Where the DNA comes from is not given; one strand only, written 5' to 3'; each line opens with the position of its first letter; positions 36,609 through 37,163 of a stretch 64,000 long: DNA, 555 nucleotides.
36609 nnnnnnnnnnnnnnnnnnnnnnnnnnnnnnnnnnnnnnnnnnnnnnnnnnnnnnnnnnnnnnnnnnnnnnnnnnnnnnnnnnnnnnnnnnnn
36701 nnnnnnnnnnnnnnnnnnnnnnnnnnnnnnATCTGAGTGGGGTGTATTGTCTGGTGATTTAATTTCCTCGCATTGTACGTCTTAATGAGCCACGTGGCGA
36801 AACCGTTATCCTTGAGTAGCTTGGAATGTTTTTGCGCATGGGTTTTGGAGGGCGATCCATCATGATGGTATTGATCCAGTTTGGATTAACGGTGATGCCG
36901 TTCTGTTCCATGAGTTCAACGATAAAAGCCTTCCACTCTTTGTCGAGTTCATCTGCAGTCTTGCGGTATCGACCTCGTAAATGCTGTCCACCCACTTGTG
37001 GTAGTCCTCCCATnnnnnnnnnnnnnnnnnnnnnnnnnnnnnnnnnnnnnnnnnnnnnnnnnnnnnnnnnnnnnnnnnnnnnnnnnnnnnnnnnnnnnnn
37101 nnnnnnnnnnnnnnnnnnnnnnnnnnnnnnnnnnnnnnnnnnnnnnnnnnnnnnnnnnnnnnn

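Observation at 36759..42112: NAD+ salvage/reconstitution gene set: NAMPT, NMNAT-like protein and two Nudix hydrolases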

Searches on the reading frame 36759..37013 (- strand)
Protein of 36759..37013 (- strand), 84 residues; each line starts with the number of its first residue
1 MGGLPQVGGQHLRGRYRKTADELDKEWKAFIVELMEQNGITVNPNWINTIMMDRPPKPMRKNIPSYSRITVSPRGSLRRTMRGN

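Call 3: search_protein_families(library=pfam, proteins=[window:36759-37013:-], max_evalue=0.01)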
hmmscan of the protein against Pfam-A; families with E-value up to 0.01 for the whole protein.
window:36759-37013:- (84 aa): 0 families
